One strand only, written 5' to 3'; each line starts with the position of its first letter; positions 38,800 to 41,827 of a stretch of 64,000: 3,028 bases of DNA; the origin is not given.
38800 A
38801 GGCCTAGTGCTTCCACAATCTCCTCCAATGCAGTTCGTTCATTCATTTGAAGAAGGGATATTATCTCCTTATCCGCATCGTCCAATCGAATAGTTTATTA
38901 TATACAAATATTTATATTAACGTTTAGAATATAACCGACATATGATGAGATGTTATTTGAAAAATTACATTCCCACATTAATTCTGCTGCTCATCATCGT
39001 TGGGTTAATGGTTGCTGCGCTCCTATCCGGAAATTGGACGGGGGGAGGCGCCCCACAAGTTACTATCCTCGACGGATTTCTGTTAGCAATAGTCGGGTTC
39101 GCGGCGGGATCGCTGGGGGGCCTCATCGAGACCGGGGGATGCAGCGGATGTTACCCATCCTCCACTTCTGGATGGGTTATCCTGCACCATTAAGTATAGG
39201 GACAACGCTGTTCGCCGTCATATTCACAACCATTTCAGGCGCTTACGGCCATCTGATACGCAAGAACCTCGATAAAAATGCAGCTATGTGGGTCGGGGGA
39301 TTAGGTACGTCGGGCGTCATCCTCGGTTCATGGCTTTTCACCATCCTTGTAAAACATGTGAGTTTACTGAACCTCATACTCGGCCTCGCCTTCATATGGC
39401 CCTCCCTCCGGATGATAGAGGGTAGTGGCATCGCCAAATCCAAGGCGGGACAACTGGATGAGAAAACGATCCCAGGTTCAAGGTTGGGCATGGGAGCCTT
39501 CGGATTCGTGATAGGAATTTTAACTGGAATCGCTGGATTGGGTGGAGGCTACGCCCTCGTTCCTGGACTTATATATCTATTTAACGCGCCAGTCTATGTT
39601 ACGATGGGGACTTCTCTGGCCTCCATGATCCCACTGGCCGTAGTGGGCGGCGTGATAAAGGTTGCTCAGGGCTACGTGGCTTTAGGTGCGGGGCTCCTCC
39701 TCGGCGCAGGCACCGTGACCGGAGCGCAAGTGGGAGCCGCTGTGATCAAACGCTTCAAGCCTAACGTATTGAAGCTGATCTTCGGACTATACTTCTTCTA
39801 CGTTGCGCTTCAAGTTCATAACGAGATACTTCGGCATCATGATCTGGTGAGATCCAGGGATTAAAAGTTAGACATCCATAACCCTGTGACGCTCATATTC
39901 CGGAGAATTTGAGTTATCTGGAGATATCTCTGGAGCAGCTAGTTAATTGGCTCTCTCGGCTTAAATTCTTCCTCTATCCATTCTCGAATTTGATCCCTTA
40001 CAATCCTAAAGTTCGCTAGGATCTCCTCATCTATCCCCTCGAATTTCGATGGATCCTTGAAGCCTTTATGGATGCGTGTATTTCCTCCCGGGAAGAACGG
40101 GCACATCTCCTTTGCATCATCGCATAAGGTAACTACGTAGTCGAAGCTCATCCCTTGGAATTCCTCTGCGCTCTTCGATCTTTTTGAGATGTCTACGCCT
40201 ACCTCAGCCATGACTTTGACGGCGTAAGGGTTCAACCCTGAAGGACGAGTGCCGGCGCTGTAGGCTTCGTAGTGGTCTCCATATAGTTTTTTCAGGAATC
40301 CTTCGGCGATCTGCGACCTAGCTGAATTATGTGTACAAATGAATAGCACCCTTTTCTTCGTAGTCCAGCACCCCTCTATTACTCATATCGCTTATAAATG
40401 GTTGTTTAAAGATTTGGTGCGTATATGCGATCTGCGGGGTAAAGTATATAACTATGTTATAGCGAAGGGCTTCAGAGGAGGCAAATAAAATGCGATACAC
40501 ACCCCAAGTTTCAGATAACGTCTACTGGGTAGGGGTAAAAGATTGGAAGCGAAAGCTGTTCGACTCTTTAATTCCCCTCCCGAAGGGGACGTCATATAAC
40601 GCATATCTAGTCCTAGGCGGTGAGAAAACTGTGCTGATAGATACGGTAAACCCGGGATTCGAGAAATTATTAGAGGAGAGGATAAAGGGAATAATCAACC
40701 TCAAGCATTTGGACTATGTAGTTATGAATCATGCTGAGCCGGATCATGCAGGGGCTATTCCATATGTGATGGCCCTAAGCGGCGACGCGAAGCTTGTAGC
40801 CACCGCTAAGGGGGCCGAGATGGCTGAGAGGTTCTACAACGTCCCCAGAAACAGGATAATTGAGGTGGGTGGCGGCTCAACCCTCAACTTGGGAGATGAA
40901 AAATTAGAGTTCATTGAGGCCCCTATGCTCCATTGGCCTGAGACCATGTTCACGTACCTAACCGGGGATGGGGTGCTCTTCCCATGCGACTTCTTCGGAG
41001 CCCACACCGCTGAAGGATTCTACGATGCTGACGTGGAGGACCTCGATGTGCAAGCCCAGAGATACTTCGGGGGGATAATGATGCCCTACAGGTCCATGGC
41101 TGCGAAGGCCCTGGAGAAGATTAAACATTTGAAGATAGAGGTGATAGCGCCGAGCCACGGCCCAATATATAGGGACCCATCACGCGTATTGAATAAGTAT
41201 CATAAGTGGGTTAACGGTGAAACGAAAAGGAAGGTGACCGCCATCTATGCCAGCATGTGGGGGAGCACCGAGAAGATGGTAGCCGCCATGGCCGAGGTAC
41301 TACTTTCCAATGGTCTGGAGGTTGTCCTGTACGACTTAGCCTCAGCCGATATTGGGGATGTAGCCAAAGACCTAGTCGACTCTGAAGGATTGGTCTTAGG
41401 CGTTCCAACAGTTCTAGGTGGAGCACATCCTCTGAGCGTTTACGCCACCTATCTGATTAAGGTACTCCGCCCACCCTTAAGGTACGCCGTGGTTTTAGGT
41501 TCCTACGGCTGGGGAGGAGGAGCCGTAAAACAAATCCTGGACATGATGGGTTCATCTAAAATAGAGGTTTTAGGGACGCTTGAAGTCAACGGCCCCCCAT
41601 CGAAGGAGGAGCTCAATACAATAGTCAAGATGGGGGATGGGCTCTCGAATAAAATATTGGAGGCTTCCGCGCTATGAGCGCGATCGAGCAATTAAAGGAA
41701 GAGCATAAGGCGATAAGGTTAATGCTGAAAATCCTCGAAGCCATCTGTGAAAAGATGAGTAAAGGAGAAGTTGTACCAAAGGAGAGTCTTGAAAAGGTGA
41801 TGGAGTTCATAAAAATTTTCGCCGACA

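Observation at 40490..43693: Flavodiiron protein-hemerythrin-DUF438-DUF1858 oxidative/nitrosative stress cluster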

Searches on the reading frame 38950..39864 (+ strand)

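Call 3: search_protein_families(library=pfam, proteins=[window:38950-39864:+], max_evalue=0.01)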
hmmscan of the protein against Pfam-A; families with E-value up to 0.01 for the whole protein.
window:38950-39864:+ (304 aa): 1 family
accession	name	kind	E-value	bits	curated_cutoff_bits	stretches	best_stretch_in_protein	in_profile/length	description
PF01925.25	TauE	-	5.3e-35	121.6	32.6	1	67-288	23-236/237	Sulfite exporter TauE/SafE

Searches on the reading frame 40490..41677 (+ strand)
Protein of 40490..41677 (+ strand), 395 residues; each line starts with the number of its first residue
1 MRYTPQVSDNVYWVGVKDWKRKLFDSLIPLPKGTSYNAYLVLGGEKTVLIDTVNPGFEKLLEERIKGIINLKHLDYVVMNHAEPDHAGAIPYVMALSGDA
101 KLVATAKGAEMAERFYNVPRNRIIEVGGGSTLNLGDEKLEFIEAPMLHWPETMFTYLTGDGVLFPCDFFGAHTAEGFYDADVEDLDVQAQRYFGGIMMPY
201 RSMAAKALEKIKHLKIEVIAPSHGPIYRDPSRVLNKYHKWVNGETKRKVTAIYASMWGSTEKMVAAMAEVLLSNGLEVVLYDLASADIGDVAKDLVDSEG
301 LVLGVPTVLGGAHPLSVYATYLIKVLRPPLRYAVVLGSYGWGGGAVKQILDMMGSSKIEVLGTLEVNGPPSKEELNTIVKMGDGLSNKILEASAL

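Call 3: search_protein_families(library=pfam, proteins=[window:40490-41677:+], max_evalue=0.01)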
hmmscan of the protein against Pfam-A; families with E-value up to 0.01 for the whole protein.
window:40490-41677:+ (395 aa): 4 families
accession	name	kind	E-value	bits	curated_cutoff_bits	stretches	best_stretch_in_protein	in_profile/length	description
PF19583.5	ODP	-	8.1e-26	91.5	27.2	1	36-224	3-194/194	ODP family beta lactamase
PF00753.33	Lactamase_B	-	1.2e-12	48.7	22.7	1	35-223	5-196/196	Metallo-beta-lactamase superfamily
PF00258.30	Flavodoxin_1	-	1.1e-10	42.3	25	1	252-379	2-140/143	Flavodoxin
PF12706.13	Lactamase_B_2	-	9e-05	22.6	27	1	47-150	2-116/200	Beta-lactamase superfamily domain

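Call 4: search_protein_families(library=ncbifam, proteins=[window:40490-41677:+], max_evalue=0.01)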
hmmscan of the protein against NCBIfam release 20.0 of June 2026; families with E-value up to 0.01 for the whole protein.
window:40490-41677:+ (395 aa): 20 families
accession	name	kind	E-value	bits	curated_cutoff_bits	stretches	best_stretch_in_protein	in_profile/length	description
NF008887.0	PRK11921.1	equivalog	1.6e-82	277.5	635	1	6-389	4-395/396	anaerobic nitric oxide reductase flavorubredoxin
NF003954.0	PRK05452.1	equivalog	1.5e-69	235.2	711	1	6-386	4-393/479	anaerobic nitric oxide reductase flavorubredoxin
NF004050.0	PRK05569.1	subfamily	2.9e-09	37.4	136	1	247-385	2-139/141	flavodoxin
NF000059.1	tet_redox_37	exception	1.2e-07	32.4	225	1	191-271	3-84/108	tetracycline resistance NADPH-dependent oxidoreductase Tet(37)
TIGR01753.1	flav_short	equivalog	1.7e-07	31.8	123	1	251-385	3-139/140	flavodoxin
NF033105.1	bla_subclass_B3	equivalog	4.5e-07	29.4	240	1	37-112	24-99/257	subclass B3 metallo-beta-lactamase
NF004049.0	PRK05568.1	equivalog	8.6e-07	29.4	206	1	247-386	2-140/142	flavodoxin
NF012229.1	bla_class_B_core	domain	1.5e-06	28.5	100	1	37-142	16-123/139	metallo-beta-lactamase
NF000469.2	CAR_gen_B3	exception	6.2e-05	22.1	500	1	37-113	75-151/311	CAR family subclass B3 metallo-beta-lactamase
NF005246.0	PRK06756.1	subfamily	0.0001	22.3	130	1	248-321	3-73/148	flavodoxin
NF033184.1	B3_Acin_new1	exception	0.00018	20.7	580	1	36-107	49-120/283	putative subclass B3 metallo-beta-lactamase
NF000459.2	blaSPG-1_fam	exception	0.0002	20.5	550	1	35-105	50-120/285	SPG-1 family subclass B3 metallo-beta-lactamase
NF005216.0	PRK06703.1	subfamily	0.00044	20.3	127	1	248-308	3-59/151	flavodoxin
NF033185.1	B3_Acin_new2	exception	0.00059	19.1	625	1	37-107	52-122/285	putative subclass B3 metallo-beta-lactamase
NF045584.1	cas14_MBL_CASP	equivalog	0.00075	17.9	800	1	61-113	38-90/612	type VII CRISPR-associated protein Cas14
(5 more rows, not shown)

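Call 42: search_solved_structures(query=window:40490-41677:+, max_evalue=1e-20, show_alignments=1)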
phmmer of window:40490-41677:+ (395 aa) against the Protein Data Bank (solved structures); distinct sequences matched with E-value up to 1e-20: 17.
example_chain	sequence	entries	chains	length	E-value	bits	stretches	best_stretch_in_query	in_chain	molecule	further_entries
1ycf_A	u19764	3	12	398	4e-79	269.9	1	7-385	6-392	Nitric oxide reductase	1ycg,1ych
6frm_A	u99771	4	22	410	3.3e-66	227.4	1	6-391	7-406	Coenzyme F420H2 oxidase (FprA) | F420H2 oxidase (FprA)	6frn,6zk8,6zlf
2ohh_A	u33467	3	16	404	1.2e-64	222.3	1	5-387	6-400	Type A flavoprotein fprA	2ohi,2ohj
6etb_A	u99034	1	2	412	3.8e-62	214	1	7-376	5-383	Anaerobic nitric oxide reductase flavorubredoxin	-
7r1j_A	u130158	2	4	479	6.4e-62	213.2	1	7-376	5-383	Anaerobic nitric oxide reductase flavorubredoxin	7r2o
7r2p_A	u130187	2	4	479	8.9e-62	212.8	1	7-376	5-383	Anaerobic nitric oxide reductase flavorubredoxin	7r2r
4d02_A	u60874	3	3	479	3.2e-61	211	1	7-376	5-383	ANAEROBIC NITRIC OXIDE REDUCTASE FLAVORUBREDOXIN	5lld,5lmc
7r0f_A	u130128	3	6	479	4.4e-61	210.5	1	7-376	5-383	Anaerobic nitric oxide reductase flavorubredoxin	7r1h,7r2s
1vme_A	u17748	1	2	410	1.2e-54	189.3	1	10-371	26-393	Flavoprotein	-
4dil_A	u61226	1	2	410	1.1e-53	186.1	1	10-371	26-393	FLAVOPROTEIN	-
5v8s_A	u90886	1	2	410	2.2e-53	185.2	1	10-371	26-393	Flavoprotein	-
4dik_A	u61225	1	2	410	3e-53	184.7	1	10-371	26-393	FLAVOPROTEIN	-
1e5d_A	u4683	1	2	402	2.5e-51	178.4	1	6-370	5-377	RUBREDOXIN:OXYGEN OXIDOREDUCTASE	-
2q9u_A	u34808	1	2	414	1.3e-46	162.8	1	8-351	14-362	A-type flavoprotein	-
6h0c_A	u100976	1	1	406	3.2e-33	118.7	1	17-355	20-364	Putative diflavin flavoprotein A 3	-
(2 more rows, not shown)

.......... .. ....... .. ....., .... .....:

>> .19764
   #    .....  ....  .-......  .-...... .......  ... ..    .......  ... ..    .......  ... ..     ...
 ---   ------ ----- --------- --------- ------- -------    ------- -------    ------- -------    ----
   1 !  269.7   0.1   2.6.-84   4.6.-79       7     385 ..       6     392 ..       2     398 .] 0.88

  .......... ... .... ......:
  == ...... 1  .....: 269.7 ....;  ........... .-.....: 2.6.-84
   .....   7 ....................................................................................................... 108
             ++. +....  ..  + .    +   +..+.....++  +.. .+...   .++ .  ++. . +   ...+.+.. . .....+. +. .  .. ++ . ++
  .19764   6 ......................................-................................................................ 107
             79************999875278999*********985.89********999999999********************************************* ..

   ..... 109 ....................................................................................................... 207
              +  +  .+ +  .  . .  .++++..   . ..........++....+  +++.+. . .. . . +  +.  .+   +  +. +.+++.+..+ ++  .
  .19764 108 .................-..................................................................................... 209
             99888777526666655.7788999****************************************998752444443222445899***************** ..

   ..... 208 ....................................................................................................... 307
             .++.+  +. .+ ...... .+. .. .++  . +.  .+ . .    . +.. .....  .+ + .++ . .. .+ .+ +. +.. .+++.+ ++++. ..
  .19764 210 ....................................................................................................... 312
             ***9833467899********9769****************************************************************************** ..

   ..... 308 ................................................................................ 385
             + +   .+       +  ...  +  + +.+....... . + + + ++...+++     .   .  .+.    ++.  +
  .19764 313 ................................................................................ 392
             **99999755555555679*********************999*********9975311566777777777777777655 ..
